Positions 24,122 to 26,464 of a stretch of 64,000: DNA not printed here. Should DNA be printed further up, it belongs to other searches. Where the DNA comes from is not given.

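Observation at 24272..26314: One-component PilS-PilR fusion: six-TM PilS-like sensor + PAS joined directly to a sigma-54 AAA+/HTH activator, immediately upstream of pilA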

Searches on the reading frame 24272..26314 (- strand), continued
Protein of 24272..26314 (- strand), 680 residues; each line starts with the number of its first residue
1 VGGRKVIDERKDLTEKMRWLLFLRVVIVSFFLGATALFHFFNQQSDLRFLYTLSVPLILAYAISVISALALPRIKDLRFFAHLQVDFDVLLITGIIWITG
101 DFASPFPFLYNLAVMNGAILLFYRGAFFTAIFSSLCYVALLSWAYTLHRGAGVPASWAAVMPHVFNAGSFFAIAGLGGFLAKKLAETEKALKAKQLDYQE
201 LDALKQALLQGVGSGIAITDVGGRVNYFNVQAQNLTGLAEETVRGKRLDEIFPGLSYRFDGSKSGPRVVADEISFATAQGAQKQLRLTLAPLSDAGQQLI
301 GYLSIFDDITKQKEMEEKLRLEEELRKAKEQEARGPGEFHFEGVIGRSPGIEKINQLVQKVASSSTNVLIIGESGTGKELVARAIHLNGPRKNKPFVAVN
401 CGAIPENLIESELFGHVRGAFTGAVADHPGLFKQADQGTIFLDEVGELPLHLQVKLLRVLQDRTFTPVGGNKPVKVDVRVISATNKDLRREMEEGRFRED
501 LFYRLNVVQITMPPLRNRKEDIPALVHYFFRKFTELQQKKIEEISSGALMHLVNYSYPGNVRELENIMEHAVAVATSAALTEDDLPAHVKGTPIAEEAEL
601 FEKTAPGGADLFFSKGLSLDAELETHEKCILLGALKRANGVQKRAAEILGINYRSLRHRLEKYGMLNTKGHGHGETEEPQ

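Call 7: find_homologous_proteins(query=window:24272-26314:-, max_evalue=1e-10)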
Query window:24272-26314:- (680 aa): 8000 proteins with E <= 1e-10 among 8000 candidates; the best 120 are listed.
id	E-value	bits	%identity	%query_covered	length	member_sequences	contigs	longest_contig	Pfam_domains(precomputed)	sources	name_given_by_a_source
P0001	0.0e+0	1507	100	99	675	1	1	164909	PF13426.14,PF00158.33,PF25323.3,PF25601.2,PF02954.26,PF08448.17,PF00989.32,PF14532.13,PF07728.21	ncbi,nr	ncbi:MAG TPA: sigma 54-interacting transcriptional regulator [candidate division Zixibacteria bacter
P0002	0.0e+0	1171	77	98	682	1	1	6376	PF13426.14,PF00158.33,PF25323.3,PF25601.2,PF02954.26,PF08448.17,PF00989.32,PF14532.13,PF07728.21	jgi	jgi:two-component system response regulator PilR (NtrC family)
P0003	0.0e+0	1170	77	98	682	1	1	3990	PF13426.14,PF00158.33,PF25323.3,PF25601.2,PF02954.26,PF08448.17,PF00989.32,PF14532.13,PF07728.21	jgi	jgi:two-component system, NtrC family, response regulator PilR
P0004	0.0e+0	1169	77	98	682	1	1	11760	PF13426.14,PF00158.33,PF25323.3,PF25601.2,PF02954.26,PF08448.17,PF00989.32,PF14532.13,PF07728.21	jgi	jgi:two-component system, NtrC family, response regulator PilR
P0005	0.0e+0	1167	77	98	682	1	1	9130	PF13426.14,PF00158.33,PF25323.3,PF25601.2,PF02954.26,PF08448.17,PF00989.32,PF14532.13,PF07728.21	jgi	jgi:two-component system response regulator PilR (NtrC family)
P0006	0.0e+0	1164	76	99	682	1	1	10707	PF13426.14,PF00158.33,PF25323.3,PF25601.2,PF02954.26,PF08448.17,PF00989.32,PF14532.13,PF07728.21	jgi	jgi:two-component system, NtrC family, response regulator PilR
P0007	0.0e+0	1161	77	98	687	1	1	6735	PF13426.14,PF00158.33,PF25323.3,PF25601.2,PF02954.26,PF08448.17,PF00989.32,PF14532.13,PF07728.21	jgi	jgi:two-component system, NtrC family, response regulator PilR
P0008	0.0e+0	1161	77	98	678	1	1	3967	PF13426.14,PF00158.33,PF25323.3,PF25601.2,PF02954.26,PF08448.17,PF00989.32,PF14532.13,PF07728.21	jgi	jgi:two-component system, NtrC family, response regulator PilR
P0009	0.0e+0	1160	77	98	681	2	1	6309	PF13426.14,PF00158.33,PF25323.3,PF25601.2,PF02954.26,PF08448.17,PF00989.32,PF14532.13,PF07728.21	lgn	-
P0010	0.0e+0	1159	76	98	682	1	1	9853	PF13426.14,PF00158.33,PF25323.3,PF25601.2,PF02954.26,PF08448.17,PF00989.32,PF14532.13,PF07728.21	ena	-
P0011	0.0e+0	1159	77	98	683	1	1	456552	PF13426.14,PF00158.33,PF25323.3,PF25601.2,PF02954.26,PF08448.17,PF00989.32,PF14532.13,PF07728.21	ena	-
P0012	0.0e+0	1158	76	99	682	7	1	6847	PF13426.14,PF00158.33,PF25323.3,PF25601.2,PF02954.26,PF08448.17,PF00989.32,PF14532.13,PF07728.21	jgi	jgi:two-component system, NtrC family, response regulator PilR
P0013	0.0e+0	1158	76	98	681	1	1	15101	PF13426.14,PF00158.33,PF25323.3,PF25601.2,PF02954.26,PF08448.17,PF00989.32,PF14532.13,PF07728.21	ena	-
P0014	0.0e+0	1158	77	98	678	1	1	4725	PF13426.14,PF00158.33,PF25323.3,PF25601.2,PF02954.26,PF08448.17,PF00989.32,PF14532.13,PF07728.21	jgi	-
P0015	0.0e+0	1158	76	98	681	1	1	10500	PF13426.14,PF00158.33,PF25323.3,PF25601.2,PF02954.26,PF08448.17,PF00989.32,PF14532.13,PF07728.21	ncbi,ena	-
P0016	0.0e+0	1157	76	98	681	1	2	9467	PF13426.14,PF00158.33,PF25323.3,PF25601.2,PF02954.26,PF08448.17,PF00989.32,PF14532.13,PF07728.21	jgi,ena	jgi:two-component system response regulator PilR (NtrC family)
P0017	0.0e+0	1157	76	98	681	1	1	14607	PF13426.14,PF00158.33,PF25323.3,PF25601.2,PF02954.26,PF08448.17,PF00989.32,PF14532.13,PF07728.21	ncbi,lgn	-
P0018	0.0e+0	1157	76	98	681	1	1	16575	PF13426.14,PF00158.33,PF25323.3,PF25601.2,PF02954.26,PF08448.17,PF00989.32,PF14532.13,PF07728.21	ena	-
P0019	0.0e+0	1157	77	98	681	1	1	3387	PF13426.14,PF00158.33,PF25323.3,PF25601.2,PF02954.26,PF08448.17,PF00989.32,PF14532.13,PF07728.21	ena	-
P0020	0.0e+0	1157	77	98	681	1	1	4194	PF13426.14,PF00158.33,PF25323.3,PF25601.2,PF02954.26,PF08448.17,PF00989.32,PF14532.13,PF07728.21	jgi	jgi:two-component system, NtrC family, response regulator PilR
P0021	0.0e+0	1157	77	98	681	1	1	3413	PF13426.14,PF00158.33,PF25323.3,PF25601.2,PF02954.26,PF08448.17,PF00989.32,PF14532.13,PF07728.21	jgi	jgi:two-component system, NtrC family, response regulator PilR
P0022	0.0e+0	1157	77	98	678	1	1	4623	PF13426.14,PF00158.33,PF25323.3,PF25601.2,PF02954.26,PF08448.17,PF00989.32,PF14532.13,PF07728.21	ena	-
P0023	0.0e+0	1157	76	98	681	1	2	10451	PF13426.14,PF00158.33,PF25323.3,PF25601.2,PF02954.26,PF08448.17,PF00989.32,PF14532.13,PF07728.21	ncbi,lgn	-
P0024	0.0e+0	1157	76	98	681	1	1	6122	PF13426.14,PF00158.33,PF25323.3,PF25601.2,PF02954.26,PF08448.17,PF00989.32,PF14532.13,PF07728.21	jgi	jgi:two-component system, NtrC family, response regulator PilR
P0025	0.0e+0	1157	77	98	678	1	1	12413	PF13426.14,PF00158.33,PF25323.3,PF25601.2,PF02954.26,PF08448.17,PF00989.32,PF14532.13,PF07728.21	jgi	jgi:two-component system, NtrC family, response regulator PilR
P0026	0.0e+0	1156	77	98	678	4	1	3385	PF13426.14,PF00158.33,PF25323.3,PF25601.2,PF02954.26,PF08448.17,PF00989.32,PF14532.13,PF07728.21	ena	-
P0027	0.0e+0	1155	77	98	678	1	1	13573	PF13426.14,PF00158.33,PF25323.3,PF25601.2,PF02954.26,PF08448.17,PF00989.32,PF14532.13,PF07728.21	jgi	jgi:two-component system response regulator PilR (NtrC family)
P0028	0.0e+0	1155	76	98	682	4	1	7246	PF13426.14,PF00158.33,PF25323.3,PF25601.2,PF02954.26,PF08448.17,PF00989.32,PF14532.13,PF07728.21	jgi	jgi:two-component system, NtrC family, response regulator PilR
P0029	0.0e+0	1155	76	98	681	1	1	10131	PF13426.14,PF00158.33,PF25323.3,PF25601.2,PF02954.26,PF08448.17,PF00989.32,PF14532.13,PF07728.21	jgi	-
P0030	0.0e+0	1155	76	98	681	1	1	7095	PF13426.14,PF00158.33,PF25323.3,PF25601.2,PF02954.26,PF08448.17,PF00989.32,PF14532.13,PF07728.21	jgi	-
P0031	0.0e+0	1154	76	98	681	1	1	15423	PF13426.14,PF00158.33,PF25323.3,PF25601.2,PF02954.26,PF08448.17,PF00989.32,PF14532.13,PF07728.21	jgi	jgi:two-component system, NtrC family, response regulator PilR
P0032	0.0e+0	1154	77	99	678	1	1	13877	PF13426.14,PF00158.33,PF25323.3,PF25601.2,PF02954.26,PF08448.17,PF00989.32,PF14532.13,PF07728.21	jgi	jgi:two-component system, NtrC family, response regulator PilR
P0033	0.0e+0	1154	76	98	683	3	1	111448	PF13426.14,PF00158.33,PF25323.3,PF25601.2,PF02954.26,PF08448.17,PF00989.32,PF14532.13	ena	-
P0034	0.0e+0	1153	77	99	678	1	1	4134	PF13426.14,PF00158.33,PF25323.3,PF25601.2,PF02954.26,PF08448.17,PF00989.32,PF14532.13,PF07728.21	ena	-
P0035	0.0e+0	1153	77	99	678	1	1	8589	PF13426.14,PF00158.33,PF25323.3,PF25601.2,PF02954.26,PF08448.17,PF00989.32,PF14532.13,PF07728.21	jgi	jgi:two-component system, NtrC family, response regulator PilR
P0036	0.0e+0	1152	77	99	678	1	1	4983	PF13426.14,PF00158.33,PF25323.3,PF25601.2,PF02954.26,PF08448.17,PF00989.32,PF14532.13,PF07728.21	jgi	jgi:two-component system, NtrC family, response regulator PilR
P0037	0.0e+0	1152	77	99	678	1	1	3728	PF13426.14,PF00158.33,PF25323.3,PF25601.2,PF02954.26,PF08448.17,PF00989.32,PF14532.13,PF07728.21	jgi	jgi:two-component system, NtrC family, response regulator PilR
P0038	0.0e+0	1152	76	98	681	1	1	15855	PF13426.14,PF00158.33,PF25323.3,PF25601.2,PF02954.26,PF08448.17,PF00989.32,PF14532.13,PF07728.21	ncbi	-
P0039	0.0e+0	1152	77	99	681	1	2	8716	PF13426.14,PF00158.33,PF25323.3,PF25601.2,PF02954.26,PF08448.17,PF00989.32,PF14532.13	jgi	jgi:PAS domain S-box-containing protein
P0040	0.0e+0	1152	77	98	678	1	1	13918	PF13426.14,PF00158.33,PF25323.3,PF25601.2,PF02954.26,PF08448.17,PF00989.32,PF14532.13,PF07728.21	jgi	jgi:two-component system, NtrC family, response regulator PilR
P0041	0.0e+0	1152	77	99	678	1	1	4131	PF13426.14,PF00158.33,PF25323.3,PF25601.2,PF02954.26,PF08448.17,PF00989.32,PF14532.13,PF07728.21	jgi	jgi:two-component system, NtrC family, response regulator PilR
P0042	0.0e+0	1151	77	99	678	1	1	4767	PF13426.14,PF00158.33,PF25323.3,PF25601.2,PF02954.26,PF08448.17,PF00989.32,PF14532.13,PF07728.21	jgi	jgi:two-component system, NtrC family, response regulator PilR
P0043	0.0e+0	1151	76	98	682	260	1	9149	PF13426.14,PF00158.33,PF25323.3,PF25601.2,PF02954.26,PF08448.17,PF00989.32,PF14532.13,PF07728.21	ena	-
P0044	0.0e+0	1151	77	98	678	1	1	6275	PF13426.14,PF00158.33,PF25323.3,PF25601.2,PF02954.26,PF08448.17,PF00989.32,PF14532.13,PF07728.21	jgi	jgi:two-component system, NtrC family, response regulator PilR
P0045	0.0e+0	1150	77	98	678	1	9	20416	PF13426.14,PF00158.33,PF25323.3,PF25601.2,PF02954.26,PF08448.17,PF00989.32,PF14532.13,PF07728.21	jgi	jgi:two-component system response regulator PilR (NtrC family)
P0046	0.0e+0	1150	76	99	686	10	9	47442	PF13426.14,PF00158.33,PF25323.3,PF25601.2,PF02954.26,PF08448.17,PF00989.32,PF14532.13,PF07728.21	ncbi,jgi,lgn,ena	jgi:two-component system response regulator PilR (NtrC family)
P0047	0.0e+0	1150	76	98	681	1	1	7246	PF13426.14,PF00158.33,PF25323.3,PF25601.2,PF02954.26,PF08448.17,PF00989.32,PF14532.13,PF07728.21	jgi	jgi:two-component system, NtrC family, response regulator PilR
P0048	0.0e+0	1150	77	98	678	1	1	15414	PF13426.14,PF00158.33,PF25323.3,PF25601.2,PF02954.26,PF08448.17,PF00989.32,PF14532.13,PF07728.21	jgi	jgi:two-component system response regulator PilR (NtrC family)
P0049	0.0e+0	1149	76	99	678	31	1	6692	PF13426.14,PF00158.33,PF25323.3,PF25601.2,PF02954.26,PF08448.17,PF00989.32,PF14532.13,PF07728.21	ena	-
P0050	0.0e+0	1149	75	98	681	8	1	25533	PF13426.14,PF00158.33,PF25323.3,PF25601.2,PF02954.26,PF08448.17,PF00989.32,PF14532.13,PF07728.21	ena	-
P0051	0.0e+0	1148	77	98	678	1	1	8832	PF13426.14,PF00158.33,PF25323.3,PF25601.2,PF02954.26,PF08448.17,PF00989.32,PF14532.13,PF07728.21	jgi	jgi:two-component system response regulator PilR (NtrC family)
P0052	0.0e+0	1147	76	98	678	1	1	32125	PF13426.14,PF00158.33,PF25323.3,PF25601.2,PF02954.26,PF08448.17,PF00989.32,PF14532.13,PF07728.21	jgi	-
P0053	0.0e+0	1147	76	99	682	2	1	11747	PF13426.14,PF00158.33,PF25323.3,PF25601.2,PF02954.26,PF08448.17,PF00004.36,PF00989.32,PF14532.13,PF07728.21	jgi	jgi:two-component system response regulator PilR (NtrC family)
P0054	0.0e+0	1147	76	98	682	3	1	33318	PF13426.14,PF00158.33,PF25323.3,PF25601.2,PF02954.26,PF08448.17,PF00989.32,PF14532.13,PF07728.21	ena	-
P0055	0.0e+0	1147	76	98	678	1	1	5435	PF13426.14,PF00158.33,PF25323.3,PF25601.2,PF02954.26,PF08448.17,PF00989.32,PF14532.13,PF07728.21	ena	-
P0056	0.0e+0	1145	75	98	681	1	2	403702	PF13426.14,PF00158.33,PF25323.3,PF25601.2,PF02954.26,PF08448.17,PF00989.32,PF14532.13,PF07728.21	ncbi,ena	-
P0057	0.0e+0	1144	77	97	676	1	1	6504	PF13426.14,PF00158.33,PF25323.3,PF25601.2,PF02954.26,PF08448.17,PF00989.32,PF14532.13,PF07728.21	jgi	jgi:two-component system, NtrC family, response regulator PilR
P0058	0.0e+0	1144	75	98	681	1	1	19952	PF13426.14,PF00158.33,PF25323.3,PF25601.2,PF02954.26,PF08448.17,PF00989.32,PF14532.13,PF07728.21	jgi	jgi:two-component system, NtrC family, response regulator PilR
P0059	0.0e+0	1144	75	98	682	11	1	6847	PF13426.14,PF00158.33,PF25323.3,PF25601.2,PF02954.26,PF08448.17,PF00989.32,PF14532.13,PF07728.21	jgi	jgi:two-component system response regulator PilR (NtrC family)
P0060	0.0e+0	1144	76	99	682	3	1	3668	PF13426.14,PF00158.33,PF25323.3,PF25601.2,PF02954.26,PF08448.17,PF00989.32,PF14532.13,PF07728.21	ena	-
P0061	0.0e+0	1143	76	99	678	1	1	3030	PF13426.14,PF00158.33,PF25323.3,PF25601.2,PF02954.26,PF08448.17,PF00989.32,PF14532.13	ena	-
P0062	0.0e+0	1143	75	98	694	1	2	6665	PF13426.14,PF00158.33,PF25323.3,PF25601.2,PF02954.26,PF08448.17,PF00989.32,PF14532.13,PF07728.21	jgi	jgi:two-component system response regulator PilR (NtrC family)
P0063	0.0e+0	1143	75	98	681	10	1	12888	PF13426.14,PF00158.33,PF25323.3,PF25601.2,PF02954.26,PF00989.32,PF14532.13,PF07728.21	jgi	jgi:two-component system, NtrC family, response regulator PilR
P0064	0.0e+0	1143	75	98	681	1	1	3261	PF13426.14,PF00158.33,PF25323.3,PF25601.2,PF02954.26,PF08448.17,PF00989.32,PF14532.13,PF07728.21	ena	-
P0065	0.0e+0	1143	76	98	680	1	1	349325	PF13426.14,PF00158.33,PF25323.3,PF25601.2,PF02954.26,PF08448.17,PF00989.32,PF14532.13,PF07728.21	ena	-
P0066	0.0e+0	1142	75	99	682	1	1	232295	PF13426.14,PF00158.33,PF25323.3,PF25601.2,PF02954.26,PF08448.17,PF00989.32,PF14532.13,PF07728.21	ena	-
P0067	0.0e+0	1142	75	98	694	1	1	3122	PF13426.14,PF00158.33,PF25323.3,PF25601.2,PF02954.26,PF08448.17,PF00989.32,PF14532.13,PF07728.21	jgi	jgi:two-component system, NtrC family, response regulator PilR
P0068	0.0e+0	1142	75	98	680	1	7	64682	PF13426.14,PF00158.33,PF25323.3,PF25601.2,PF02954.26,PF08448.17,PF00989.32,PF14532.13,PF07728.21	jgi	jgi:two-component system, NtrC family, response regulator PilR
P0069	0.0e+0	1141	76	98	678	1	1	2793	PF13426.14,PF00158.33,PF25323.3,PF25601.2,PF02954.26,PF08448.17,PF00989.32,PF14532.13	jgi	jgi:two-component system, NtrC family, response regulator PilR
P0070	0.0e+0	1141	76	98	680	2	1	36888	PF13426.14,PF00158.33,PF25323.3,PF25601.2,PF02954.26,PF08448.17,PF00989.32,PF14532.13,PF07728.21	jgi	jgi:two-component system, NtrC family, response regulator PilR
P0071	0.0e+0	1141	75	98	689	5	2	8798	PF13426.14,PF00158.33,PF25323.3,PF25601.2,PF02954.26,PF08448.17,PF00989.32,PF14532.13,PF07728.21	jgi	jgi:two-component system, NtrC family, response regulator PilR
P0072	0.0e+0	1140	75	98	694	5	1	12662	PF13426.14,PF00158.33,PF25323.3,PF25601.2,PF02954.26,PF08448.17,PF00989.32,PF14532.13,PF07728.21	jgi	jgi:two-component system response regulator PilR (NtrC family)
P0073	0.0e+0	1139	75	98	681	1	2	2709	PF13426.14,PF00158.33,PF25323.3,PF25601.2,PF02954.26,PF08448.17,PF00989.32,PF14532.13,PF07728.21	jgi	jgi:two-component system response regulator PilR (NtrC family)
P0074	0.0e+0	1139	76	98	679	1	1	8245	PF13426.14,PF00158.33,PF25323.3,PF25601.2,PF02954.26,PF08448.17,PF00989.32,PF14532.13,PF07728.21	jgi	-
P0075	0.0e+0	1138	75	98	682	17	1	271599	PF13426.14,PF00158.33,PF25323.3,PF25601.2,PF02954.26,PF08448.17,PF00989.32,PF14532.13,PF07728.21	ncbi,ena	-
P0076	0.0e+0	1138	75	98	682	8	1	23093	PF13426.14,PF00158.33,PF25323.3,PF25601.2,PF02954.26,PF08448.17,PF00989.32,PF14532.13,PF07728.21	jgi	jgi:two-component system, NtrC family, response regulator PilR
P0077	0.0e+0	1137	75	98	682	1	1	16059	PF13426.14,PF00158.33,PF25323.3,PF25601.2,PF02954.26,PF08448.17,PF00989.32,PF14532.13,PF07728.21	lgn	-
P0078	0.0e+0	1136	75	98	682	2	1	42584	PF13426.14,PF00158.33,PF25323.3,PF25601.2,PF02954.26,PF08448.17,PF00989.32,PF14532.13,PF07728.21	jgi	jgi:two-component system, NtrC family, response regulator PilR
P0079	0.0e+0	1135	76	98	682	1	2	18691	PF13426.14,PF00158.33,PF25323.3,PF25601.2,PF02954.26,PF08448.17,PF00989.32,PF14532.13,PF07728.21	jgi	jgi:two-component system, NtrC family, response regulator PilR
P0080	0.0e+0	1135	76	98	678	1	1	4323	PF13426.14,PF00158.33,PF25323.3,PF25601.2,PF02954.26,PF08448.17,PF00989.32,PF14532.13,PF07728.21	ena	-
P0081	0.0e+0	1134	75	98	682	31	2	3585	PF13426.14,PF00158.33,PF25323.3,PF25601.2,PF02954.26,PF08448.17,PF00989.32,PF14532.13,PF07728.21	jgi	jgi:two-component system, NtrC family, response regulator PilR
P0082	0.0e+0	1134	76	98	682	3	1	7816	PF13426.14,PF00158.33,PF25323.3,PF25601.2,PF02954.26,PF08448.17,PF00989.32,PF14532.13,PF07728.21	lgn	-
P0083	0.0e+0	1133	76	98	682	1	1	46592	PF13426.14,PF00158.33,PF25323.3,PF25601.2,PF02954.26,PF08448.17,PF00989.32,PF14532.13,PF07728.21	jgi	jgi:two-component system response regulator PilR (NtrC family)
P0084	0.0e+0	1131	77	96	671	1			PF13426.14,PF00158.33,PF25323.3,PF25601.2,PF02954.26,PF08448.17,PF00989.32,PF14532.13,PF07728.21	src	-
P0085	0.0e+0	1131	76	98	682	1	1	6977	PF13426.14,PF00158.33,PF25323.3,PF25601.2,PF02954.26,PF08448.17,PF00989.32,PF14532.13,PF07728.21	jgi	-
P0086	0.0e+0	1130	76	96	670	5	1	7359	PF13426.14,PF00158.33,PF25323.3,PF25601.2,PF02954.26,PF00989.32,PF14532.13,PF07728.21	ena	-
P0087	0.0e+0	1129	76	98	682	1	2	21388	PF13426.14,PF00158.33,PF25323.3,PF25601.2,PF02954.26,PF08448.17,PF00989.32,PF14532.13,PF07728.21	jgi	-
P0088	0.0e+0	1129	76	97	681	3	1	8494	PF13426.14,PF00158.33,PF25323.3,PF25601.2,PF02954.26,PF08448.17,PF00989.32,PF14532.13,PF07728.21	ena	-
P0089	0.0e+0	1128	76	98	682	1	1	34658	PF13426.14,PF00158.33,PF25323.3,PF25601.2,PF02954.26,PF08448.17,PF00989.32,PF14532.13,PF07728.21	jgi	-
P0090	0.0e+0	1128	76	98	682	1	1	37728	PF13426.14,PF00158.33,PF25323.3,PF25601.2,PF02954.26,PF08448.17,PF00989.32,PF14532.13,PF07728.21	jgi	-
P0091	0.0e+0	1127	76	98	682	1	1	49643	PF13426.14,PF00158.33,PF25323.3,PF25601.2,PF02954.26,PF08448.17,PF00989.32,PF14532.13,PF07728.21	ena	-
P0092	0.0e+0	1127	75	98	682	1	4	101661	PF13426.14,PF00158.33,PF25323.3,PF25601.2,PF02954.26,PF08448.17,PF00989.32,PF14532.13,PF07728.21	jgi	jgi:two-component system response regulator PilR (NtrC family)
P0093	0.0e+0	1126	75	98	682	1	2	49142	PF13426.14,PF00158.33,PF25323.3,PF25601.2,PF02954.26,PF08448.17,PF00989.32,PF14532.13,PF07728.21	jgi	-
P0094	0.0e+0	1126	75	98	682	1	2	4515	PF13426.14,PF00158.33,PF25323.3,PF25601.2,PF02954.26,PF08448.17,PF00989.32,PF14532.13,PF07728.21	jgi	-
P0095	0.0e+0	1126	75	98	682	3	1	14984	PF13426.14,PF00158.33,PF25323.3,PF25601.2,PF02954.26,PF08448.17,PF00989.32,PF14532.13,PF07728.21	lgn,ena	-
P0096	0.0e+0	1126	76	98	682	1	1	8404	PF13426.14,PF00158.33,PF25323.3,PF25601.2,PF02954.26,PF08448.17,PF00989.32,PF14532.13,PF07728.21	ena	-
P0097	0.0e+0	1124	74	98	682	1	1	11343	PF13426.14,PF00158.33,PF25323.3,PF25601.2,PF02954.26,PF08448.17,PF00989.32,PF14532.13,PF07728.21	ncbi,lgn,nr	ncbi:MAG TPA: sigma 54-interacting transcriptional regulator [Candidatus Binatia bacterium]|nr:sigma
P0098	0.0e+0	1124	76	98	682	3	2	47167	PF13426.14,PF00158.33,PF25323.3,PF25601.2,PF02954.26,PF08448.17,PF00989.32,PF14532.13,PF07728.21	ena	-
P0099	0.0e+0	1124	75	98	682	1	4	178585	PF13426.14,PF00158.33,PF25323.3,PF25601.2,PF02954.26,PF08448.17,PF00989.32,PF14532.13,PF07728.21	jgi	jgi:two-component system response regulator PilR (NtrC family)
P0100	0.0e+0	1123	76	98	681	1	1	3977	PF13426.14,PF00158.33,PF25323.3,PF25601.2,PF02954.26,PF08448.17,PF00989.32,PF14532.13,PF07728.21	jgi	-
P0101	0.0e+0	1122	75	98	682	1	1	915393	PF13426.14,PF00158.33,PF25323.3,PF25601.2,PF02954.26,PF08448.17,PF00989.32,PF14532.13,PF07728.21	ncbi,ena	-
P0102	0.0e+0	1122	76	98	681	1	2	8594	PF13426.14,PF00158.33,PF25323.3,PF25601.2,PF02954.26,PF08448.17,PF00989.32,PF14532.13,PF07728.21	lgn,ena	-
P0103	0.0e+0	1121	76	96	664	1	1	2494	PF13426.14,PF00158.33,PF25323.3,PF25601.2,PF02954.26,PF08448.17,PF00989.32,PF14532.13,PF07728.21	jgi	jgi:two-component system, NtrC family, response regulator PilR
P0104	0.0e+0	1119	75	97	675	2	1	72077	PF13426.14,PF00158.33,PF25323.3,PF25601.2,PF02954.26,PF08448.17,PF00989.32,PF14532.13,PF07728.21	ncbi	ncbi:MAG TPA: sigma 54-interacting transcriptional regulator [Candidatus Binatia bacterium]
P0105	0.0e+0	1119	75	98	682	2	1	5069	PF13426.14,PF00158.33,PF25323.3,PF25601.2,PF02954.26,PF08448.17,PF00989.32,PF14532.13,PF07728.21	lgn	-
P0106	0.0e+0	1119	77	96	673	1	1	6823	PF13426.14,PF00158.33,PF25323.3,PF25601.2,PF02954.26,PF08448.17,PF00989.32,PF14532.13,PF07728.21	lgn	-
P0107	0.0e+0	1116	75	98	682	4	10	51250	PF13426.14,PF00158.33,PF25323.3,PF25601.2,PF02954.26,PF08448.17,PF00989.32,PF14532.13,PF07728.21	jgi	jgi:two-component system, NtrC family, response regulator PilR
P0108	0.0e+0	1116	75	97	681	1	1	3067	PF13426.14,PF00158.33,PF25323.3,PF25601.2,PF02954.26,PF08448.17,PF00989.32,PF14532.13,PF07728.21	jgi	-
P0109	0.0e+0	1115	75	97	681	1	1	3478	PF13426.14,PF00158.33,PF25323.3,PF25601.2,PF02954.26,PF08448.17,PF00989.32,PF14532.13,PF07728.21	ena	-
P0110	0.0e+0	1114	76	97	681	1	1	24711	PF13426.14,PF00158.33,PF25323.3,PF25601.2,PF02954.26,PF08448.17,PF00989.32,PF14532.13,PF07728.21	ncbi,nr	ncbi:MAG TPA: sigma 54-interacting transcriptional regulator [Candidatus Binatia bacterium]|nr:sigma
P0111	0.0e+0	1113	74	98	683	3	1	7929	PF13426.14,PF00158.33,PF25323.3,PF25601.2,PF02954.26,PF08448.17,PF00989.32,PF14532.13,PF07728.21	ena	-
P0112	0.0e+0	1112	74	98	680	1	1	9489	PF13426.14,PF00158.33,PF25323.3,PF25601.2,PF02954.26,PF08448.17,PF00989.32,PF14532.13,PF07728.21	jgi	jgi:two-component system response regulator PilR (NtrC family)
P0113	0.0e+0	1112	75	98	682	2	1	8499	PF13426.14,PF00158.33,PF25323.3,PF25601.2,PF02954.26,PF08448.17,PF00989.32,PF14532.13,PF07728.21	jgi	jgi:two-component system response regulator PilR (NtrC family)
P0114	0.0e+0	1112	74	98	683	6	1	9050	PF13426.14,PF00158.33,PF25323.3,PF25601.2,PF02954.26,PF08448.17,PF00989.32,PF14532.13,PF07728.21,PF13191.13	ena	-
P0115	0.0e+0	1111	73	99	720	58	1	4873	PF13426.14,PF00158.33,PF25323.3,PF25601.2,PF02954.26,PF08448.17,PF00989.32,PF14532.13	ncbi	-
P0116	0.0e+0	1110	73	99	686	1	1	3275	PF13426.14,PF00158.33,PF25323.3,PF25601.2,PF02954.26,PF08448.17,PF00989.32,PF14532.13,PF07728.21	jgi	jgi:two-component system, NtrC family, response regulator PilR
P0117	0.0e+0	1109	73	99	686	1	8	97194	PF13426.14,PF00158.33,PF25323.3,PF25601.2,PF02954.26,PF08448.17,PF00989.32,PF14532.13,PF07728.21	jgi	jgi:two-component system response regulator PilR (NtrC family)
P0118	0.0e+0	1108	73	98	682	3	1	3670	PF13426.14,PF00158.33,PF25323.3,PF25601.2,PF02954.26,PF08448.17,PF00989.32,PF14532.13,PF07728.21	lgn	-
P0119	0.0e+0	1108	73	99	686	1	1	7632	PF13426.14,PF00158.33,PF25323.3,PF25601.2,PF02954.26,PF08448.17,PF00989.32,PF14532.13,PF07728.21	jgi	jgi:two-component system response regulator PilR (NtrC family)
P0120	0.0e+0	1107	73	99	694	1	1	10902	PF13426.14,PF00158.33,PF25323.3,PF25601.2,PF02954.26,PF08448.17,PF00989.32,PF14532.13,PF07728.21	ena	-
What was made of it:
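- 24272..26314 (-): Fusion gene: PilS sensor half joined to PilR output half, 680 aa. The start is GTG 26314 or GTG 26299. 120/120 best homologues share the architecture (call 7).
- The same ~680-aa protein appears in independent assemblies from JGI, ENA, NCBI and Logan (call 7).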
